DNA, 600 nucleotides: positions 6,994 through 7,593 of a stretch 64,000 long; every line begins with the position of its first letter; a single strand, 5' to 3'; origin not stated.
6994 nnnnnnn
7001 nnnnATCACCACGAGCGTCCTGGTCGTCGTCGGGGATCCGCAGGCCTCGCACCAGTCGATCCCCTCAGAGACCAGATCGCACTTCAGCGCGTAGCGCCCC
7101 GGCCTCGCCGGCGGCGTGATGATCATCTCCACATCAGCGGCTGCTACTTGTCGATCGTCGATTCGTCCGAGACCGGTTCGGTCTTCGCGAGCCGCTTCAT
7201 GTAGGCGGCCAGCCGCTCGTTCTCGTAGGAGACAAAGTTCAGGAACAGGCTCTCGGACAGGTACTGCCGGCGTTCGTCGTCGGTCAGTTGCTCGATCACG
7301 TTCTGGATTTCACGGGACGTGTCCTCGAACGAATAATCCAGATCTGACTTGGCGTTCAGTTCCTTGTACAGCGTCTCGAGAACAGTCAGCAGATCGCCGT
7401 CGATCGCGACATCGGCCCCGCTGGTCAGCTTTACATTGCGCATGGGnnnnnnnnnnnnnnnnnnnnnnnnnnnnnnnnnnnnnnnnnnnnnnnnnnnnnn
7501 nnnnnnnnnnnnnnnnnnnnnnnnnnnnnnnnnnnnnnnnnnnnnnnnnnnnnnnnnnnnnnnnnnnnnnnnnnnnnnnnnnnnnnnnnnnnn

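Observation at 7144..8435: ECF sigma factor co-operonic with a STAS antagonist and an unassigned 99-aa acidic protein, with no recognisable anti-sigma factor or kinase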

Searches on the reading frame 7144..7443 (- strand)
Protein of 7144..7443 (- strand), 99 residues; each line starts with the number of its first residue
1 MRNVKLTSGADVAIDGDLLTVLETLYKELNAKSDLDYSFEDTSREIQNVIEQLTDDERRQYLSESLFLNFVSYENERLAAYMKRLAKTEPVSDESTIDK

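Call 3: search_protein_families(library=pfam, proteins=[window:7144-7443:-], max_evalue=1)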
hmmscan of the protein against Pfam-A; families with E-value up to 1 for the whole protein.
window:7144-7443:- (99 aa): 2 families
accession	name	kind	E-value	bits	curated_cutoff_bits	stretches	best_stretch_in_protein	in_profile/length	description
PF18548.6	MetOD2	-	0.037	14.4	30.6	1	12-60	32-77/88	Metanogen output domain 2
PF06076.17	Orthopox_F14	-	0.12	13.1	27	1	7-52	25-71/73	Orthopoxvirus F14 protein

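Call 4: search_protein_families(library=ncbifam, proteins=[window:7144-7443:-], max_evalue=1)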
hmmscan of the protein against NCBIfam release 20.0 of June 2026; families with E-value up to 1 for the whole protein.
window:7144-7443:- (99 aa): 1 family
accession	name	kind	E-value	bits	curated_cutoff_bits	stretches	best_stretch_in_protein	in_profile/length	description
TIGR03623.1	TIGR03623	subfamily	0.036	12.2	299.6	1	7-84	630-708/876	probable DNA repair protein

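Call 5: find_homologous_proteins(query=window:7144-7443:-)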
Query window:7144-7443:- (99 aa): 2205 proteins with E <= 0.001 among 2211 candidates; the best 120 are listed.
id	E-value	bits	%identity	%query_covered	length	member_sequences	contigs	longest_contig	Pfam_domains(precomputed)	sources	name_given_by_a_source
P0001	1.3e-54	200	100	100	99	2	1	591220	-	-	-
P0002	5.8e-52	191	96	100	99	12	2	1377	-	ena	-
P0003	1.1e-50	187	94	100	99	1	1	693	-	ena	-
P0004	1.2e-49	184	91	100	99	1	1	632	-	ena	-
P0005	8.2e-48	178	88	100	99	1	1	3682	-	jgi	jgi:hypothetical protein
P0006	9.9e-48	178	87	100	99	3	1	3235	-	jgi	jgi:hypothetical protein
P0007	2.9e-47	176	86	100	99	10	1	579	-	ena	-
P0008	5.6e-47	175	86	100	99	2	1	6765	-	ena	-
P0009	1.0e-46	174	85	100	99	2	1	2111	-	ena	-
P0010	5.9e-46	172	85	100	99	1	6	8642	-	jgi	jgi:hypothetical protein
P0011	1.6e-44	167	79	100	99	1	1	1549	-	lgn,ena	-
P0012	1.7e-44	167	81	100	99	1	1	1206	-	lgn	-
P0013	2.6e-44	167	95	88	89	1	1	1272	-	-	-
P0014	5.9e-44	166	79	100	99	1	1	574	-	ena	-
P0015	7.0e-44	165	81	100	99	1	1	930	-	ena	-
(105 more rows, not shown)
